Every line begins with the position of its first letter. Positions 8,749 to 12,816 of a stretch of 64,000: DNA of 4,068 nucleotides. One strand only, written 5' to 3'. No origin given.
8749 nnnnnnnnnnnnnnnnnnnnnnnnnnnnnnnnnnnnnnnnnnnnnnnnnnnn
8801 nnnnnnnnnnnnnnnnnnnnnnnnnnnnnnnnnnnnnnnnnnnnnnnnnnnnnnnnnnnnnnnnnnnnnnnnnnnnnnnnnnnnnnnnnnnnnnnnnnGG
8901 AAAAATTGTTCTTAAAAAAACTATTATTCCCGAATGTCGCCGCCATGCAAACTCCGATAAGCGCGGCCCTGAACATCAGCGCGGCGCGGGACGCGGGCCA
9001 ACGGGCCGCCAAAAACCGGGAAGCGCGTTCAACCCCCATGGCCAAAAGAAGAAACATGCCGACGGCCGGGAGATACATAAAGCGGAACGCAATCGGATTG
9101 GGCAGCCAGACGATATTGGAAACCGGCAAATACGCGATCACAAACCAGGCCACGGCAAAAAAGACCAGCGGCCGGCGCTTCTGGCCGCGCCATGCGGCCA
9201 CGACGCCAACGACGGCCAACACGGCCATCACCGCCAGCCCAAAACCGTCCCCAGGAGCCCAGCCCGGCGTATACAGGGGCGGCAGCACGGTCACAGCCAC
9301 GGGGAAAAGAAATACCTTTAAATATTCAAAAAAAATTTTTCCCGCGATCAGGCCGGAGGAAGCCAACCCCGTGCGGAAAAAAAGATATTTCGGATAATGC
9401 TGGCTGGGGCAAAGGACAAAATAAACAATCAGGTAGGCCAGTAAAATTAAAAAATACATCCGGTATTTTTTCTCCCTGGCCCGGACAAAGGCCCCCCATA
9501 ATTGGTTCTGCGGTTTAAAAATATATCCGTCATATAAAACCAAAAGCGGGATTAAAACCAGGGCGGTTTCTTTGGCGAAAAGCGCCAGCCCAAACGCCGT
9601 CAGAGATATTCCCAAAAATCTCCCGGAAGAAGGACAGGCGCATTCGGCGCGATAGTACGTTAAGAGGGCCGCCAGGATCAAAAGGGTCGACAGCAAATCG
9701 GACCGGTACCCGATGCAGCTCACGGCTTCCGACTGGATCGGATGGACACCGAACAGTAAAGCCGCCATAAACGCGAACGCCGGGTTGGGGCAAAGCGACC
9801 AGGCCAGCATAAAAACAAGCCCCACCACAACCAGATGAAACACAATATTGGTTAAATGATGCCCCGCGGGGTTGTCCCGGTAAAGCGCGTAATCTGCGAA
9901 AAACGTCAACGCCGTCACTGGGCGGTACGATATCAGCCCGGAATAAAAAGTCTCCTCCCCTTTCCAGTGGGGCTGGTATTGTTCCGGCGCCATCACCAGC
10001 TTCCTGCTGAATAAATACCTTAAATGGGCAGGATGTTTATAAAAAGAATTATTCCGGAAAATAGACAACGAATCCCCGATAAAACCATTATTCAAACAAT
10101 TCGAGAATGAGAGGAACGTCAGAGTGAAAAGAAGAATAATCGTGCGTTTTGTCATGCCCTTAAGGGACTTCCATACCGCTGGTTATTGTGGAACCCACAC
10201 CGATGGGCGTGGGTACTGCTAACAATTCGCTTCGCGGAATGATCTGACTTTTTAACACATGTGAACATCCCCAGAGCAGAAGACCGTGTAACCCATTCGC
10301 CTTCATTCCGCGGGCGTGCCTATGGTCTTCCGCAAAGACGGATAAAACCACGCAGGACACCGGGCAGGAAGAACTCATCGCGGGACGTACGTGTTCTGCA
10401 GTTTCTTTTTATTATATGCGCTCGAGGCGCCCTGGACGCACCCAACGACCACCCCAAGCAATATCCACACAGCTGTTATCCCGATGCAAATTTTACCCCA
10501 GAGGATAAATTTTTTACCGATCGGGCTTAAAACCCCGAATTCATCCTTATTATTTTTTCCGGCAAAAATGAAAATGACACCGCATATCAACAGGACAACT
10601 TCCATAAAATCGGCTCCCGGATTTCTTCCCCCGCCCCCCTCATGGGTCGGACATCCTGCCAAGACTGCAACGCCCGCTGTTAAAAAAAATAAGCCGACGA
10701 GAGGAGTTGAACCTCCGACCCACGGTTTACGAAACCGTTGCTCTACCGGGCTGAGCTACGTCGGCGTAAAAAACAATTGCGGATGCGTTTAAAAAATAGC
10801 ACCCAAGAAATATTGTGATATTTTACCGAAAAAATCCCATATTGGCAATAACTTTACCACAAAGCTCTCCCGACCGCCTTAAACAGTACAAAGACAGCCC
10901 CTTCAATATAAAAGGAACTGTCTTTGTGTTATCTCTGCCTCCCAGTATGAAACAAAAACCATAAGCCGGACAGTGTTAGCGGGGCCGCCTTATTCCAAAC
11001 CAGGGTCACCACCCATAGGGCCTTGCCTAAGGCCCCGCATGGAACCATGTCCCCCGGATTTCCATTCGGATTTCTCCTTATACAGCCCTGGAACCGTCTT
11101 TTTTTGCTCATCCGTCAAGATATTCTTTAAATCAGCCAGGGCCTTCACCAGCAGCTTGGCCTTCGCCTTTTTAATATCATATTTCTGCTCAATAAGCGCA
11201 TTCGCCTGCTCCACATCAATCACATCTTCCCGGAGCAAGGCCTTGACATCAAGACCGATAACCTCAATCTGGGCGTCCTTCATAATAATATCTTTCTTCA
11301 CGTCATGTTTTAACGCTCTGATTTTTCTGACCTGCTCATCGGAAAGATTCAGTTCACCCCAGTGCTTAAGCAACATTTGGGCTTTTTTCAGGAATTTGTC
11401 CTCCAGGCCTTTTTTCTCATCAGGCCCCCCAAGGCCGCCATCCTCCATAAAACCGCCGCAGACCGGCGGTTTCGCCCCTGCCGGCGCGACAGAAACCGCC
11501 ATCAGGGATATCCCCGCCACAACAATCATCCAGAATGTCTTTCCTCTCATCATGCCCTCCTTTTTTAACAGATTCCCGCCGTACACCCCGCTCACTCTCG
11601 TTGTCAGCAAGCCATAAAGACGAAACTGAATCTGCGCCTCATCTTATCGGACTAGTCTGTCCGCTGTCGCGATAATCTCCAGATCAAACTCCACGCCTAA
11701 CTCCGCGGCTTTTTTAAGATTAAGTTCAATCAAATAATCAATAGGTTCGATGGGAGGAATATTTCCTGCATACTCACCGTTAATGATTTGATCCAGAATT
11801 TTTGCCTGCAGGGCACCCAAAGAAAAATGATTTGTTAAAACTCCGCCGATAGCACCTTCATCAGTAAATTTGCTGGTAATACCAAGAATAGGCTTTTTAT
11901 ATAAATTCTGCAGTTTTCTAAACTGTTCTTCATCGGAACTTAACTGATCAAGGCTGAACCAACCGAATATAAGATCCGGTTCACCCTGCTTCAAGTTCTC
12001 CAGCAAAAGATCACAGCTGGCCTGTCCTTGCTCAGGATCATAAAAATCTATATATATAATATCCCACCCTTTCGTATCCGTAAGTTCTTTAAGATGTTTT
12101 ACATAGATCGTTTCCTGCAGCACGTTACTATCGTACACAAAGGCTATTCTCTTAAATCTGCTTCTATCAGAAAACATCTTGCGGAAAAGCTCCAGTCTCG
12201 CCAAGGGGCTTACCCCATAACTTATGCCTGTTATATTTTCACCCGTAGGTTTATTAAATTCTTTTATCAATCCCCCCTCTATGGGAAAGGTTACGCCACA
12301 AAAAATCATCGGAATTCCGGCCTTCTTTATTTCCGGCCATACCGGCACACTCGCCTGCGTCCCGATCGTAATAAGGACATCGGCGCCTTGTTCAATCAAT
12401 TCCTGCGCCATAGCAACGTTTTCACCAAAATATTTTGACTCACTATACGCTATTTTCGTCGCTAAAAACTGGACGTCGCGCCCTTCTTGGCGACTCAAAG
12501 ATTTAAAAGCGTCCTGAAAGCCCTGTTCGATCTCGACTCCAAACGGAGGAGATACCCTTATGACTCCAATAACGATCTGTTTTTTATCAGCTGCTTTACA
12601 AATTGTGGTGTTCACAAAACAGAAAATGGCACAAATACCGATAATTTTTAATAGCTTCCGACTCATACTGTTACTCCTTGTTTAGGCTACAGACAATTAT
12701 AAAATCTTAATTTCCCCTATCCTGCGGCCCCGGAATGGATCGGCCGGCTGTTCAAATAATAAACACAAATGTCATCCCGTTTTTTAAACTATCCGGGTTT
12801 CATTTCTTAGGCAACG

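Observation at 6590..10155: Tandem, translationally coupled pair of PMT/TMTC-like (GT-C fold + TPR) membrane proteins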

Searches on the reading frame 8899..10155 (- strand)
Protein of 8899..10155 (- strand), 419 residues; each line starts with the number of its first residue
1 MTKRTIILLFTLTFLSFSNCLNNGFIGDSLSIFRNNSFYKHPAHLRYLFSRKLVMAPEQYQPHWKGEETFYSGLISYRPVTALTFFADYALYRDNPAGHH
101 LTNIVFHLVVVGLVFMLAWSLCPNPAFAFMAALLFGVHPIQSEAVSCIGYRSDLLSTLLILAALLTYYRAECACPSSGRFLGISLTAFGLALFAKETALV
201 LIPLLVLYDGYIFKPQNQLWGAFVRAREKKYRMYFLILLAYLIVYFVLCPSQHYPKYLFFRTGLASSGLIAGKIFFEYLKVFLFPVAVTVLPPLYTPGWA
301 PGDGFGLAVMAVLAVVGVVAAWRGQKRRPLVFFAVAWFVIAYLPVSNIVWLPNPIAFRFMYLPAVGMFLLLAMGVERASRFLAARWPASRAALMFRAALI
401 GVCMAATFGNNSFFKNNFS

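Call 5: search_protein_families(library=pfam, proteins=[window:8899-10155:-], max_evalue=10)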
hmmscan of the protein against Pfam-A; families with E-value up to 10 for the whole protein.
seq(419 aa): 1 family
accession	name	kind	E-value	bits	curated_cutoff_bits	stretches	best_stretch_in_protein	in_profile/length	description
PF06169.17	DUF982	-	0.16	12.4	22.2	1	374-411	18-53/73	Protein of unknown function (DUF982)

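Call 11: find_homologous_proteins(query=window:8899-10155:-, max_evalue=0.001)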
Query seq(419 aa) (419 aa): 215 proteins with E <= 0.001 among 8000 candidates; the best 120 are listed.
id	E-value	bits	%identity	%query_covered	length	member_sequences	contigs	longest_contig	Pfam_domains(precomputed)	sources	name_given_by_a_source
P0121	1.4e-223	761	94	87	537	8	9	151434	PF14559.13,PF00515.35,PF13432.13,PF07719.24,PF13174.13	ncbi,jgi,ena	-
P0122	2.1e-202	691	76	100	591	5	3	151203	PF14559.13,PF13432.13,PF07719.24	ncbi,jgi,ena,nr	ncbi:MAG TPA: hypothetical protein PLB05_04805 [Candidatus Omnitrophota bacterium]|nr:hypothetical p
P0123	2.3e-202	691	75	100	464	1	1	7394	-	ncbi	ncbi:MAG: hypothetical protein WC450_06535, partial [Candidatus Omnitrophota bacterium]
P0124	7.5e-188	643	71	100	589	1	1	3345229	PF14559.13,PF13424.13,PF13432.13,PF13428.13,PF13181.13,PF07719.24,PF13231.13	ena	-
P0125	8.3e-187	639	70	100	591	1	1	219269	PF14559.13,PF00515.35,PF13424.13,PF13181.13,PF07719.24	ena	-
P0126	6.6e-136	472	55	100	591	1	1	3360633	PF14559.13,PF13414.13,PF00515.35,PF13424.13,PF13176.13,PF13428.13,PF13181.13,PF07719.24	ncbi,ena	-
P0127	1.2e-90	323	45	96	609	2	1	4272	PF14559.13,PF24575.2,PF00515.35,PF12895.14,PF13424.13,PF21033.5,PF13432.13,PF13428.13,PF13181.13,PF07719.24,PF13174.13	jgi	-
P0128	4.4e-86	308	42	99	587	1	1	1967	PF14559.13,PF13414.13,PF13371.13,PF00515.35,PF13424.13,PF13432.13,PF13428.13,PF13181.13,PF07719.24,PF13231.13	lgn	-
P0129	5.4e-84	301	41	100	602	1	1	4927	PF14559.13,PF13424.13,PF13432.13,PF13428.13,PF07719.24,PF13231.13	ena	-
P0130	5.5e-84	301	39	99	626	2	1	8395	PF14559.13,PF13424.13,PF13432.13,PF13428.13,PF07719.24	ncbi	-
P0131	1.8e-82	296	43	98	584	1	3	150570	PF14559.13,PF00515.35,PF13432.13,PF13428.13,PF13181.13,PF07719.24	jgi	-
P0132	2.2e-81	292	41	100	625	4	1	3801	PF14559.13,PF00515.35,PF13424.13,PF21033.5,PF13432.13,PF13428.13,PF13181.13,PF07719.24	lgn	-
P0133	2.7e-79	285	39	98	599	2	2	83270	PF14559.13,PF13424.13,PF21033.5,PF13432.13,PF13428.13,PF07719.24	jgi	jgi:tetratricopeptide (TPR) repeat protein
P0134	8.3e-78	280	42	89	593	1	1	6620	PF14559.13,PF00515.35,PF12895.14,PF01535.27,PF13424.13,PF13176.13,PF13432.13,PF13428.13,PF13181.13,PF07719.24,PF13174.13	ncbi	-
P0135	5.5e-77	278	39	100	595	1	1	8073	PF14559.13,PF00515.35,PF12895.14,PF13424.13,PF13428.13,PF13181.13,PF07719.24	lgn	-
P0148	9.8e-51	191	35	99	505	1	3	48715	-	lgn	-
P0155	2.5e-41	160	37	89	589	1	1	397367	PF14559.13,PF13432.13,PF07719.24,PF13174.13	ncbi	-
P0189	2.6e-17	81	26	86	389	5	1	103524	PF08409.17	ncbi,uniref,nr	ncbi:protein O-mannosyl-transferase TMTC3 [Nephila pilipes]|uniref:Protein O-mannosyl-transferase TM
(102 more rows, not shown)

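Call 63: find_encoding_contigs(protein=P0133, flank=5000, max_places=1)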
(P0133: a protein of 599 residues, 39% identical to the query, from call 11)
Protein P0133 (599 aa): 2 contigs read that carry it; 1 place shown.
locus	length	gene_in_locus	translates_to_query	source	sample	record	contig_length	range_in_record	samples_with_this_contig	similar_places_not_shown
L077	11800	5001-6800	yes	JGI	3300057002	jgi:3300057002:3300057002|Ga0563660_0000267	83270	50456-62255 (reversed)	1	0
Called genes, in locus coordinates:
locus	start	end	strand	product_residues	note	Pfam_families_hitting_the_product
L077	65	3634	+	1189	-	-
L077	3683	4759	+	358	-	PF00999:Na_H_Exchanger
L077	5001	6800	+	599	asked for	PF13424:TPR_12 (faint), PF13432:TPR_16 (faint), PF07719:TPR_2 (faint), PF13428:TPR_14 (faint), PF21033:RMD1-3 (faint), PF14559:TPR_19 (weak)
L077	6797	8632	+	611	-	PF12895:ANAPC3 (faint), PF23914:TPR_CcmH_CycH (faint), PF13371:TPR_9 (faint), PF13432:TPR_16 (weak), PF00515:TPR_1, PF07719:TPR_2 (weak), PF13176:TPR_7 (weak), PF13181:TPR_8, +9 more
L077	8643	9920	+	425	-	PF05977:MFS_3, PF07690:MFS_1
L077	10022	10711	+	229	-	PF00551:Formyl_trans_N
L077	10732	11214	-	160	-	PF07963:N_methyl (weak)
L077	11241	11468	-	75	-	-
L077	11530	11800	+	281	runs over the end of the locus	PF03797:Autotransporter (faint)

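Call 64: find_encoding_contigs(protein=P0155, flank=5000, max_places=1)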
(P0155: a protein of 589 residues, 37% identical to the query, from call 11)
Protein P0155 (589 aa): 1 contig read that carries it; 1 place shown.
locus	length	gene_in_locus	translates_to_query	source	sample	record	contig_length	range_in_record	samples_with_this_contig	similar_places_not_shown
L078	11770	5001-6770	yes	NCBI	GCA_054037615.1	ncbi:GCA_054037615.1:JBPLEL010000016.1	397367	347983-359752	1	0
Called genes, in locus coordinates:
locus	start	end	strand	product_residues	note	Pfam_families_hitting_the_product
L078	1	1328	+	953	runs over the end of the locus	PF00005:ABC_tran (faint), PF02463:SMC_N (faint), PF13191:AAA_16 (faint), PF13304:AAA_21 (faint), PF13401:AAA_22 (faint), PF13555:AAA_29 (faint), PF17760:UvrA_inter, PF17755:UvrA_DNA-bind, +2 more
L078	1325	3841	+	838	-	PF07719:TPR_2 (faint), PF13432:TPR_16 (weak), PF13525:YfiO (weak), PF13174:TPR_6 (weak), PF13424:TPR_12 (weak), PF13525:YfiO (weak), PF13424:TPR_12 (weak), PF13432:TPR_16, +16 more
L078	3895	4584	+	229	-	PF01618:MotA_ExbB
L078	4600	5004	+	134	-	PF02472:ExbD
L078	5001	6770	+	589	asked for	PF14559:TPR_19 (faint), PF13174:TPR_6 (faint), PF07719:TPR_2 (faint), PF13432:TPR_16 (weak)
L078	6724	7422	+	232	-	PF23548:Zn_ribbon_FGT1_2 (faint)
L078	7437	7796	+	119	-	-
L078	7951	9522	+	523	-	-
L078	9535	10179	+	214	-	PF04350:PilO (weak)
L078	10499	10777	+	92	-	-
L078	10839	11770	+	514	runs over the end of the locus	PF07660:STN (weak), PF03958:Secretin_N, PF00263:Secretin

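Call 65: find_encoding_contigs(protein=P0148, flank=5000, max_places=1)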
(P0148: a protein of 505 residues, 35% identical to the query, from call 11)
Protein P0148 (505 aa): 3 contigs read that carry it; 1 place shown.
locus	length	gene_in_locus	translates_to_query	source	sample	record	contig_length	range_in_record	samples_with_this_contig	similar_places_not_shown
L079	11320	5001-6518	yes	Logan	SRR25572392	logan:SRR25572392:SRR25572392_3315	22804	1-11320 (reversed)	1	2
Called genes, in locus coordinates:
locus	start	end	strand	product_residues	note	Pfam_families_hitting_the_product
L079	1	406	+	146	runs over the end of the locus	PF07963:N_methyl (weak)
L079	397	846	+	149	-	-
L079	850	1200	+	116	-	-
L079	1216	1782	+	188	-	-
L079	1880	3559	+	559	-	-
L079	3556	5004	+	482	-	PF13231:PMT_2 (weak)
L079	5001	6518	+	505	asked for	-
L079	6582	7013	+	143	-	PF07963:N_methyl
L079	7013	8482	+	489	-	-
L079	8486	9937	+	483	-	PF11992:TgpA_N (weak)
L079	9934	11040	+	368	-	PF01757:Acyl_transf_3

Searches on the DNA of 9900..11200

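Call 76: search_rna_families(source=window, start=9900, end=11200, threshold=gathering)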
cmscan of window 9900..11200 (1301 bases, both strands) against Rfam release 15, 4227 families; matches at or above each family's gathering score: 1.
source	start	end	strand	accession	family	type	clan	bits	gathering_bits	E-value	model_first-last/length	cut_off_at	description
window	10692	10765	-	RF00005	tRNA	Gene; tRNA;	CL00001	67.2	29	3.7e-14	1-71/71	no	tRNA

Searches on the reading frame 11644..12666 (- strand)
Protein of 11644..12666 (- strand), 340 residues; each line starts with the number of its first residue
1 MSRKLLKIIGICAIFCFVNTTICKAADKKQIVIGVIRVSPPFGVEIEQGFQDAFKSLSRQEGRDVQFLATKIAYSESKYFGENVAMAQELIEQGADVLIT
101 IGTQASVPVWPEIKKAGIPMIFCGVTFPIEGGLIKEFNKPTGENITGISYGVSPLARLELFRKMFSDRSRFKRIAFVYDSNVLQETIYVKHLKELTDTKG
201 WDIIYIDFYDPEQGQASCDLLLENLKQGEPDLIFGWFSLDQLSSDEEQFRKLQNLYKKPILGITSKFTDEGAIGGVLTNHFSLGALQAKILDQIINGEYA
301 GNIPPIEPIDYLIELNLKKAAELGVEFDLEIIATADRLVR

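Call 3: search_protein_families(library=pfam, proteins=[window:11644-12666:-], max_evalue=0.01)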
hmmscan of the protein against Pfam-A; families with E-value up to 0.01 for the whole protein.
window:11644-12666:- (340 aa): 2 families
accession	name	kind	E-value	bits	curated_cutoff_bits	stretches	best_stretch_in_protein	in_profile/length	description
PF04392.18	ABC_sub_bind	-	7.9e-26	91.4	25.9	1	38-337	8-291/293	ABC transporter substrate binding protein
PF13407.12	Peripla_BP_4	-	0.00062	19.8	35.1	1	46-122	12-85/258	Periplasmic binding protein domain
